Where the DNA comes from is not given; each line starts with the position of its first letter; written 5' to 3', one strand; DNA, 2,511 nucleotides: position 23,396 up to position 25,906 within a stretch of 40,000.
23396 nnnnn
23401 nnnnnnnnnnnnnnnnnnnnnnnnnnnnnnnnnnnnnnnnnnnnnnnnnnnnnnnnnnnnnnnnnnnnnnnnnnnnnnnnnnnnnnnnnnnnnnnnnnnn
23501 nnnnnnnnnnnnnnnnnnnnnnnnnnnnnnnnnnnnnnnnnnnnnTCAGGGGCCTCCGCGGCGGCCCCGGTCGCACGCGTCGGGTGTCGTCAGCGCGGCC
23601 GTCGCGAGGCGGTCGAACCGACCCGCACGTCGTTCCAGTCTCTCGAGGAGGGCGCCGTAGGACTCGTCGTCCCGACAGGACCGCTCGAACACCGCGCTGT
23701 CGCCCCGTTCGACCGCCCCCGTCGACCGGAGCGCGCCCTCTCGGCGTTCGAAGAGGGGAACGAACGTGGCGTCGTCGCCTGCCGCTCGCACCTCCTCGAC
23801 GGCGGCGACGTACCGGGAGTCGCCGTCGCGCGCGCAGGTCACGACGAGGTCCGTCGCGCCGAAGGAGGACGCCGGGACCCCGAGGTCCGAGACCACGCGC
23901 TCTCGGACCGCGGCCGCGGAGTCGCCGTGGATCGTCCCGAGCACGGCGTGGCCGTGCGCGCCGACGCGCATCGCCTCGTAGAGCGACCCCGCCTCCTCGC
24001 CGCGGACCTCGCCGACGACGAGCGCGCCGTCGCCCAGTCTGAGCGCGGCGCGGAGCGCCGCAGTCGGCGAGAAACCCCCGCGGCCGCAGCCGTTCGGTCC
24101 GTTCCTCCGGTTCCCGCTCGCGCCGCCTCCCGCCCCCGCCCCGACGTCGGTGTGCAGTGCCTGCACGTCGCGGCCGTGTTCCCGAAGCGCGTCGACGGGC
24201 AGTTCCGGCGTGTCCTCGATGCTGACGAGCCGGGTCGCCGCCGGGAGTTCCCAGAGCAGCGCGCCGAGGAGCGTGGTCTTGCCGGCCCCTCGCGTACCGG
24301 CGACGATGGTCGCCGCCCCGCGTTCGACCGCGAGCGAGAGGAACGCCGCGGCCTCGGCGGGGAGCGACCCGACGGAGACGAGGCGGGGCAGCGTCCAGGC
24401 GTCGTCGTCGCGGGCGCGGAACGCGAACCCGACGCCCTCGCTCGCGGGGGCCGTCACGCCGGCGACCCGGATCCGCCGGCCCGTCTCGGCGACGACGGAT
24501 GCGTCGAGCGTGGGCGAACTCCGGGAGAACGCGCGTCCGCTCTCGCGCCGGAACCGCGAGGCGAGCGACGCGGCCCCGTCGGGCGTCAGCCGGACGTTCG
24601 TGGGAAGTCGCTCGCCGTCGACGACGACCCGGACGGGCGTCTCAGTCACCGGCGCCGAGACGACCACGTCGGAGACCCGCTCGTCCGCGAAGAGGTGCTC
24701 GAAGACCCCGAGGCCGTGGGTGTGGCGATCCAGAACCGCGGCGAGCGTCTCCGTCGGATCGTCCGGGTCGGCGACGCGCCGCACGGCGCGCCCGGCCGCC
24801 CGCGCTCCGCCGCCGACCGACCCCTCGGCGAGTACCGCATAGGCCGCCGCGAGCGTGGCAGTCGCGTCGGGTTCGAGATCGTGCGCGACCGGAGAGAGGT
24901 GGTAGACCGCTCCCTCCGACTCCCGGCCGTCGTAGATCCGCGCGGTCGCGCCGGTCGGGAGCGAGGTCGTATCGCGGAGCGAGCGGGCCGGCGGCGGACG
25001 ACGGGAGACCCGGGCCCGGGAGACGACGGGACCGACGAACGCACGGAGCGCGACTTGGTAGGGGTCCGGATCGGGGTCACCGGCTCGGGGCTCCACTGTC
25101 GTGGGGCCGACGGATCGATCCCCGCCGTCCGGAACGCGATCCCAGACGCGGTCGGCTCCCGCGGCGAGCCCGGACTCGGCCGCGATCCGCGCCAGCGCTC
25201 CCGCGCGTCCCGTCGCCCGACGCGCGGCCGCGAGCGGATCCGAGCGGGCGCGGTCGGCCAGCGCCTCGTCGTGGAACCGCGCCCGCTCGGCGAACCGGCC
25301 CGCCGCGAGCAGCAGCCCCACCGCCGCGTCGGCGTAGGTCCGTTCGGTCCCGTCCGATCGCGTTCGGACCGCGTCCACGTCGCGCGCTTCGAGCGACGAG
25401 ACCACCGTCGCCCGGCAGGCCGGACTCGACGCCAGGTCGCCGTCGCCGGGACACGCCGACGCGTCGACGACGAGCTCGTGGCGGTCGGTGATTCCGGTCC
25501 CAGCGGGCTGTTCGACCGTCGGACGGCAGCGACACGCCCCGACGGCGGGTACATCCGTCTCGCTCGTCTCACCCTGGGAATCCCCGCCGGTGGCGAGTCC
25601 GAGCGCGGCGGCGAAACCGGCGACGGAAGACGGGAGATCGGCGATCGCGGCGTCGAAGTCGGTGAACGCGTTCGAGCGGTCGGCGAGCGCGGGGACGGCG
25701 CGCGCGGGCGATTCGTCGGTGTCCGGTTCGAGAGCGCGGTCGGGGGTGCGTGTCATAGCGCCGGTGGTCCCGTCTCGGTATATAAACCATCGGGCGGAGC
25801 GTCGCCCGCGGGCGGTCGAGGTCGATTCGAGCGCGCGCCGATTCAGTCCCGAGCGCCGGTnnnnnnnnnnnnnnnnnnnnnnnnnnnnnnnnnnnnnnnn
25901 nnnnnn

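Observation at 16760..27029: Eight-gene type-IV-filament-like / secretion-ATPase block made mostly of uncharacterised proteins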

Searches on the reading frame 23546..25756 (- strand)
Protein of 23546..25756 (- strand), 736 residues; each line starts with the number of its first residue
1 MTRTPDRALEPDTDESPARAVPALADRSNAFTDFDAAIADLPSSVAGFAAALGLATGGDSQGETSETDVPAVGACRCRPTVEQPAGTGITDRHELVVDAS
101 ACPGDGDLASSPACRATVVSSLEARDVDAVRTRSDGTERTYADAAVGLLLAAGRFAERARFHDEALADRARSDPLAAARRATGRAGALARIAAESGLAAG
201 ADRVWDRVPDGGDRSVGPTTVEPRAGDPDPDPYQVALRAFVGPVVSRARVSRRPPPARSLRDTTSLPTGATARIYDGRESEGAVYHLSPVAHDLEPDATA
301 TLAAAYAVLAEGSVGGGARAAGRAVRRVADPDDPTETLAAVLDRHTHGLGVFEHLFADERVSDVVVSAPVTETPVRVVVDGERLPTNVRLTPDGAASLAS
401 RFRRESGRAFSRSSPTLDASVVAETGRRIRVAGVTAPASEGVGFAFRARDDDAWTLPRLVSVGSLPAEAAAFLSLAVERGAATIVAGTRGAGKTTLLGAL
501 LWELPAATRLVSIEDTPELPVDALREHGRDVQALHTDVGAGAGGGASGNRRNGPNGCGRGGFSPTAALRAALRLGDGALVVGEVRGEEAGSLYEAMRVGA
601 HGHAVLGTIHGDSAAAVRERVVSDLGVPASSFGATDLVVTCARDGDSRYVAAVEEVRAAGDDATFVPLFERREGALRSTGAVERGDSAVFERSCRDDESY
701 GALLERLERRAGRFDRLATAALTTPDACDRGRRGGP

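Call 4: search_protein_families(library=pfam, proteins=[window:23546-25756:-], max_evalue=0.01)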
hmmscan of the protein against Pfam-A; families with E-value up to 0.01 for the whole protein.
window:23546-25756:- (736 aa): 2 families
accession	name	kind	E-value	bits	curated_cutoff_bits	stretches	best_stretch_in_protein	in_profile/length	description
PF00437.27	T2SSE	-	2.6e-20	72.8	24.9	1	360-635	23-268/370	Type II/IV secretion system protein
PF00005.33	ABC_tran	-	0.0052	17.8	25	1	473-514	4-45/137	ABC transporter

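Call 5: search_protein_families(library=ncbifam, proteins=[window:23546-25756:-], max_evalue=0.01)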
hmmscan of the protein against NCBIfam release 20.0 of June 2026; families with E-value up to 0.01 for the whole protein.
window:23546-25756:- (736 aa): 18 families
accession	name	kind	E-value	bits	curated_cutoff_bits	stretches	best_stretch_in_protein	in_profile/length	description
TIGR03819.1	heli_sec_ATPase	hypoth_equivalog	1.7e-32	113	373.15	1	337-622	40-298/340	TadA family conjugal transfer-associated ATPase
NF058587.1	archaellum_moto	equivalog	3.1e-21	75.7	550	2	335-521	133-316/527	archaellum flagellar ATPase motor FlaI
TIGR02782.1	TrbB_P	equivalog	1.3e-18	67.3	304.55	2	390-522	49-181/303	P-type conjugative transfer ATPase TrbB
TIGR02788.1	VirB11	equivalog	7.3e-18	64.6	249.95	2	469-522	133-186/308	P-type DNA transfer ATPase VirB11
NF010469.0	PRK13894.1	subfamily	9.4e-14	51.5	508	2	406-521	78-193/320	conjugal transfer ATPase TrbB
NF010475.0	PRK13900.1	equivalog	3.1e-12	46.2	389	1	470-629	150-292/333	type IV secretion system ATPase VirB11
NF053672.1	bindosome_BasE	exception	5.8e-12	45.1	1000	1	373-520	160-310/512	bindosome assembly system ATPase subunit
TIGR01420.1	pilT_fam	subfamily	7.2e-12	45.2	319.1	2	565-622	185-240/343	PilT/PilU family type 4a pilus ATPase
NF041000.1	ATPase_ComGA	equivalog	4.7e-10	38.9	300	1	565-633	188-253/267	competence type IV pilus ATPase ComGA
NF010407.0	PRK13833.1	subfamily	6.1e-10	39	499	1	430-521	94-188/323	conjugal transfer protein TrbB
TIGR02533.1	type_II_gspE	equivalog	2e-09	36.7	630.25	1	565-628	302-362/486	type II secretion system ATPase GspE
NF010425.0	PRK13851.1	equivalog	2e-07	30.2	461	1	470-618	152-277/344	type IV secretion system protein VirB11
NF007755.0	PRK10436.1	equivalog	1.1e-06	27.6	617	1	566-629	279-339/465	type II secretion system protein GspE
TIGR02538.1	type_IV_pilB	equivalog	5.2e-05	22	675.65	1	561-634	371-441/564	type IV-A pilus assembly ATPase PilB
TIGR02524.1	dot_icm_DotB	equivalog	0.0003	20.1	463.3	0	566-628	203-263/358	Dot/Icm type IV secretion system ATPase DotB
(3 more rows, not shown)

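Call 20: find_homologous_proteins(query=window:23546-25756:-, max_evalue=1e-20)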
Query window:23546-25756:- (736 aa): 1111 proteins with E <= 1e-20 among 8000 candidates; the best 120 are listed.
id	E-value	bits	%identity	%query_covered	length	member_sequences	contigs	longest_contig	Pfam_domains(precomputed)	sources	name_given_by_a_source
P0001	0.0e+0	1559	100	100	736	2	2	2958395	PF00437.27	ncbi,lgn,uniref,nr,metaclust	ncbi:type II/IV secretion system ATPase subunit [Halobellus limi]|uniref:Type II secretion protein n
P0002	0.0e+0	1161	79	100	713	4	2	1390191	PF00437.27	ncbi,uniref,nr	ncbi:type II/IV secretion system ATPase subunit [Halobellus litoreus]|uniref:ATPase, T2SS/T4P/T4SS f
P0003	0.0e+0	1145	78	100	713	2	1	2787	PF00437.27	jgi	jgi:type IV secretory pathway ATPase VirB11/archaellum biosynthesis ATPase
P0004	0.0e+0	1058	76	95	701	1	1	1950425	PF00437.27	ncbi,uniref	ncbi:type II/IV secretion system ATPase subunit [Halobellus salinisoli]|uniref:type II/IV secretion 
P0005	0.0e+0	1044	72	99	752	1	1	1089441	PF00437.27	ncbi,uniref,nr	ncbi:type II/IV secretion system ATPase subunit [Halobellus captivus]|uniref:type II/IV secretion sy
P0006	5.8e-291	985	74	93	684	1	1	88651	PF00437.27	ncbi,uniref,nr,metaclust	ncbi:type II/IV secretion system ATPase subunit [Halobellus rufus]|uniref:type II/IV secretion syste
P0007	5.4e-284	962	74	91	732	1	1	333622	PF00437.27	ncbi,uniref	ncbi:ATPase, T2SS/T4P/T4SS family [Halobellus sp. GM3]|uniref:ATPase, T2SS/T4P/T4SS family n=1 Tax=H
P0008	1.1e-281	955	71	93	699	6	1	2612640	PF00437.27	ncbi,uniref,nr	ncbi:ATPase, T2SS/T4P/T4SS family [Halobellus inordinatus]|uniref:ATPase, T2SS/T4P/T4SS family n=1 T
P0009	3.3e-280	950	70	96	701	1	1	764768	PF00437.27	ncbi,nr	ncbi:type II secretion protein [Halobellus sp. Atlit-31R]|nr:type II secretion protein [Halobellus s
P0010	1.2e-276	938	68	95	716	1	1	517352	PF00437.27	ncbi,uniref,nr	ncbi:ATPase, T2SS/T4P/T4SS family [Halobellus ordinarius]|uniref:ATPase, T2SS/T4P/T4SS family n=1 Ta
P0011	2.6e-276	937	71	94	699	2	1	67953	PF00437.27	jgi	-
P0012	2.1e-275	934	72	90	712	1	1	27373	PF00437.27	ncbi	ncbi:MAG: ATPase, T2SS/T4P/T4SS family [Haloquadratum sp.]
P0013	4.1e-270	916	69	94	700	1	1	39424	PF00437.27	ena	-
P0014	5.9e-269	913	72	90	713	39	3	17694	PF00437.27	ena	-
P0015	9.3e-269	912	70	93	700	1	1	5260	PF00437.27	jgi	jgi:flagellar protein FlaI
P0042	1.2e-218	746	61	89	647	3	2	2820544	PF00437.27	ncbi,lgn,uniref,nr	ncbi:ATPase, type iv secretory pathway virb11 component like protein [Halogeometricum borinquense DS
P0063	5.8e-191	655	60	88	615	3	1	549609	PF00437.27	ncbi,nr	nr:ATPase, T2SS/T4P/T4SS family [Halegenticoccus soli]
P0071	4.8e-184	632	57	88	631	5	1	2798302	PF00437.27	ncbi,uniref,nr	ncbi:ATPase, T2SS/T4P/T4SS family [Halorientalis litorea]|uniref:ATPase, T2SS/T4P/T4SS family n=1 Ta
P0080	3.5e-182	626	58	86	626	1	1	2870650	PF00437.27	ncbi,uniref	ncbi:ATPase, T2SS/T4P/T4SS family [Halomicrococcus gelatinilyticus]|uniref:ATPase, T2SS/T4P/T4SS fam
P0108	9.7e-177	608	54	89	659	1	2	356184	PF00437.27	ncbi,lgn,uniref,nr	ncbi:type IV secretory pathway ATPase VirB11/archaellum biosynthesis ATPase [Halorubrum trapanicum]|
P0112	2.1e-176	607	54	91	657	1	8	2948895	PF00437.27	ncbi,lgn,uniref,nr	ncbi:type II secretion protein [Haloferax mediterranei ATCC 33500]|uniref:Type II secretion protein 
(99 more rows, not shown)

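Call 21: find_related_loci(query=window:23546-25756:-, collection=genome_contigs, flank=10000)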
Query window:23546-25756:- (736 aa) in genome_contigs; peptide patterns used: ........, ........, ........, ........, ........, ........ (x = any residue, [..] = any of these).
453 stretches matched a pattern; 10 encode a relative of the query (tblastn E <= 1e-3); 10 distinct loci.
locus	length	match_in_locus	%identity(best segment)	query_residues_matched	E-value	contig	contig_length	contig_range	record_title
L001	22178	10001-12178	72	10-734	0e+0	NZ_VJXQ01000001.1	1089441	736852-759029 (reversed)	Halobellus captivus strain ZY21 scaffold1, whole genome shotgun sequence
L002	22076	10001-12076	70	32-735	0e+0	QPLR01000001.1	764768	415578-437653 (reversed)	Halobellus sp. Atlit-31R P_contig000001, whole genome shotgun sequence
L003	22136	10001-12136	66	7-730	0e+0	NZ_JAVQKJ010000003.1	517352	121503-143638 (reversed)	Halobellus ordinarius strain ZY16 ZY16_ctg003, whole genome shotgun sequence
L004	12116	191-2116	72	66-731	0e+0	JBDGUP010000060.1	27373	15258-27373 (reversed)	MAG: Haloquadratum sp. isolate DAL-WCL_83C5R c_000000001362, whole genome shotgun sequence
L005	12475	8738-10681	68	66-733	0e+0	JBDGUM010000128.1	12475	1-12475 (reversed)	MAG: Halobellus sp. isolate DAL-WCL_39_63C4R c_000000005220, whole genome shotgun sequence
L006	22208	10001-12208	64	7-730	0e+0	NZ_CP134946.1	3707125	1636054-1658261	Halobellus marinus strain DFY28 chromosome, complete genome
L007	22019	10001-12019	71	50-735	0e+0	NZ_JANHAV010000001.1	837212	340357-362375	Halobellus inordinatus strain YC20 Scaffold1_1, whole genome shotgun sequence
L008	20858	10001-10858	33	355-656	1e-21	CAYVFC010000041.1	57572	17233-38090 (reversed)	MAG TPA_asm: uncultured Sandaracinaceae bacterium isolate binchicken_co178_212 genome assembly, contig: NODE_980_length_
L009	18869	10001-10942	28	336-665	2e-11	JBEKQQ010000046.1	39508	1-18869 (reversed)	MAG: Acetobacteraceae bacterium isolate SPRUCE 491 SPRUCE_491_46, whole genome shotgun sequence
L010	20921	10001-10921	24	362-691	1e-6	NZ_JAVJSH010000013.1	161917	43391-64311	MAG: Botrimarina sp. isolate G1-WW12-12 k141_17600, whole genome shotgun sequence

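Call 22: find_encoding_contigs(protein=P0112, flank=10000, max_places=1)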
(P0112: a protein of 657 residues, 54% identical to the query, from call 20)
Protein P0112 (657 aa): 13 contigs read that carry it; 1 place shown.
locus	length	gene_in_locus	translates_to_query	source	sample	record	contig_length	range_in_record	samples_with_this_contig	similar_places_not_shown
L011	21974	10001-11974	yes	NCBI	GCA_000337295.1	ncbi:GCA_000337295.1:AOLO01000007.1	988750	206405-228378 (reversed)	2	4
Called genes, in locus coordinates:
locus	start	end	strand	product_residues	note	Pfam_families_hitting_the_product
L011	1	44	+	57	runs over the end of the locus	-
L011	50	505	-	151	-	PF03625:DUF302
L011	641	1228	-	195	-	PF04229:GrpB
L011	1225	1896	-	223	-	PF02517:Rce1-like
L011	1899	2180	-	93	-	PF19102:DUF5789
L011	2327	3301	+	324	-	PF23600:CdpA_N, PF23601:CdpA_C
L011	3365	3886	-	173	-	PF01927:Mut7-C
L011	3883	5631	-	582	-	PF14716:HHH_8, PF14520:HHH_5, PF14791:DNA_pol_B_thumb, PF02811:PHP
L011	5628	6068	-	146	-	PF19101:DUF5788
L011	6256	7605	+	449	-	PF01663:Phosphodiest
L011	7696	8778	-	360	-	PF00091:Tubulin, PF21011:CetZ_C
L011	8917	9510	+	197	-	PF23991:DUF7310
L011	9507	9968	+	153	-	PF23993:DUF7311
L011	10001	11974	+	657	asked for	PF00437:T2SSE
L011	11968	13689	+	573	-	-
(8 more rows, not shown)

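Call 23: find_encoding_contigs(protein=P0071, flank=10000, max_places=1)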
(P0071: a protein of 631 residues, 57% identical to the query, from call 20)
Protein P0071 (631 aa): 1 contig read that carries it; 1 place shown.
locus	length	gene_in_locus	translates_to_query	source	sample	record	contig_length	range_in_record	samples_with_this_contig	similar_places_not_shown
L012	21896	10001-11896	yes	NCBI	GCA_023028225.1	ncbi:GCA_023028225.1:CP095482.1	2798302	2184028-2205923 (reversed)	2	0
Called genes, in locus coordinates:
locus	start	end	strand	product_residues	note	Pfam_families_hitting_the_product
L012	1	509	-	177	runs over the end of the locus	PF00719:Pyrophosphatase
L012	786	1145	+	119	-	PF03551:PadR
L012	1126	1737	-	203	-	PF23418:DUF7108, PF23420:DUF7108_C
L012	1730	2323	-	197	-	PF00075:RNase_H, PF13456:RVT_3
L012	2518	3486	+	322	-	PF08271:Zn_Ribbon_TF, PF00382:TFIIB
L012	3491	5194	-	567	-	PF16927:HisKA_7TM, PF08448:PAS_4 (faint), PF02518:HATPase_c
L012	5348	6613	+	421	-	PF04894:Nre_N, PF04895:Nre_C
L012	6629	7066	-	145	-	PF03625:DUF302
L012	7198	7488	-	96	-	PF19102:DUF5789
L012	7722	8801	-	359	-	PF00091:Tubulin, PF21011:CetZ_C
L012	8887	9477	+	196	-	PF23991:DUF7310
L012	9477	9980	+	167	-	PF23993:DUF7311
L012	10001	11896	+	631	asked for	PF00437:T2SSE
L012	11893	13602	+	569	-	-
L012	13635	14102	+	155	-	PF23954:DUF7283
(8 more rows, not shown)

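Call 24: find_encoding_contigs(protein=P0108, flank=10000, max_places=1)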
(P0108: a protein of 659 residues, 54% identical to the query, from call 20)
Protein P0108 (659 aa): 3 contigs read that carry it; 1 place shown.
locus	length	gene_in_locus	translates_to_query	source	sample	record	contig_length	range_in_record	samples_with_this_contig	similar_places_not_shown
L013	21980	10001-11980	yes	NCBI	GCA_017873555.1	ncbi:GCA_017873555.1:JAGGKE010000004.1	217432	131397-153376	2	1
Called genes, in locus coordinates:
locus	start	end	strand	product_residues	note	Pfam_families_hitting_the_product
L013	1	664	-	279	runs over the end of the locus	PF01619:Pro_dh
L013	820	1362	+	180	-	PF01864:CarS-like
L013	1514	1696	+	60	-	PF28085:HVO_0416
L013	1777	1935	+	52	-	PF24444:DUF7563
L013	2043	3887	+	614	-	PF00580:UvrD-helicase, PF01443:Viral_helicase1 (faint), PF13245:AAA_19, PF13604:AAA_30 (faint), PF13361:UvrD_C, PF13538:UvrD_C_2 (faint)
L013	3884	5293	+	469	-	PF00557:Peptidase_M24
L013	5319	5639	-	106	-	PF24377:DUF7533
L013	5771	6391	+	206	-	PF00677:Lum_binding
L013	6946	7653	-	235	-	PF01884:PcrB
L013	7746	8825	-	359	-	PF00091:Tubulin, PF21011:CetZ_C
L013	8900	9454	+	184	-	-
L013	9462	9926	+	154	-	PF23993:DUF7311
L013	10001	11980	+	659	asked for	PF00437:T2SSE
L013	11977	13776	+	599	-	-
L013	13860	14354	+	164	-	PF23954:DUF7283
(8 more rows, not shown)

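Call 28: find_encoding_contigs(protein=P0042, flank=10000, max_places=1)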
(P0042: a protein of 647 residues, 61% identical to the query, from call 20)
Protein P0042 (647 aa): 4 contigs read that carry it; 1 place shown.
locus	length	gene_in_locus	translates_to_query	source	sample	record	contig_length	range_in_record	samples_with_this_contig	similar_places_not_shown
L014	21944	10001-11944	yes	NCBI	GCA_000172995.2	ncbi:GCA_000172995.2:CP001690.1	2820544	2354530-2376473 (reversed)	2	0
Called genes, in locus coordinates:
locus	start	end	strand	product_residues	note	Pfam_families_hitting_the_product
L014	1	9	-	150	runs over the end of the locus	PF03625:DUF302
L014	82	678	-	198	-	PF02517:Rce1-like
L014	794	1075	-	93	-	PF19102:DUF5789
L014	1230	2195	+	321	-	PF03631:Virul_fac_BrkB (weak), PF23600:CdpA_N, PF23601:CdpA_C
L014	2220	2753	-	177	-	PF01927:Mut7-C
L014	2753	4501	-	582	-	PF14716:HHH_8, PF12826:HHH_2 (faint), PF14520:HHH_5, PF14791:DNA_pol_B_thumb, PF02811:PHP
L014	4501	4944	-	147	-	PF19101:DUF5788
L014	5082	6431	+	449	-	PF01663:Phosphodiest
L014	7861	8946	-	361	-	PF00091:Tubulin, PF21011:CetZ_C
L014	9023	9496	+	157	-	PF23991:DUF7310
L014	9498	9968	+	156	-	PF23993:DUF7311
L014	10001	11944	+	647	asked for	PF00437:T2SSE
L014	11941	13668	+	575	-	-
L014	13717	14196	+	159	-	PF23954:DUF7283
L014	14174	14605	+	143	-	PF23956:DUF7285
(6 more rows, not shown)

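Call 29: find_encoding_contigs(protein=P0080, flank=10000, max_places=1)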
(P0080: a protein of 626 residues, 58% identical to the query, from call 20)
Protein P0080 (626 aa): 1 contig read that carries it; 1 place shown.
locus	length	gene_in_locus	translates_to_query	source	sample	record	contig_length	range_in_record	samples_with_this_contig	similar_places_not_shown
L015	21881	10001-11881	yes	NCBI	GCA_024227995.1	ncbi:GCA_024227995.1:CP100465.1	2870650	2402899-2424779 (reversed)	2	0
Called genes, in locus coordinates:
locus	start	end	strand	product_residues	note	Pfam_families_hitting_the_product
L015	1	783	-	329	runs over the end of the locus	PF19300:BPD_transp_1_N, PF00528:BPD_transp_1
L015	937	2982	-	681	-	PF00496:SBP_bac_5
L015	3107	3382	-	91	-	-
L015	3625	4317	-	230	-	PF01965:DJ-1_PfpI, PF17124:ThiJ_like (weak)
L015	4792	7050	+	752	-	PF10060:DUF2298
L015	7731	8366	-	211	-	PF01209:Ubie_methyltran, PF13489:Methyltransf_23 (weak), PF13649:Methyltransf_25, PF13847:Methyltransf_31, PF08241:Methyltransf_11, PF08242:Methyltransf_12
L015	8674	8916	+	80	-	PF26047:DUF8015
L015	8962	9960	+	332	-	PF02423:OCD_Mu_crystall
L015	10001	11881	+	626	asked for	PF00437:T2SSE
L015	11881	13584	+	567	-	-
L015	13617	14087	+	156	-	PF23954:DUF7283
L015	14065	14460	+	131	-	PF23956:DUF7285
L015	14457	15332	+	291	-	PF23955:DUF7284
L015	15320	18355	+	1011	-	PF23957:DUF7286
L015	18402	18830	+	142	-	PF19104:DUF5791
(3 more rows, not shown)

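Call 30: find_encoding_contigs(protein=P0063, flank=10000, max_places=1)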
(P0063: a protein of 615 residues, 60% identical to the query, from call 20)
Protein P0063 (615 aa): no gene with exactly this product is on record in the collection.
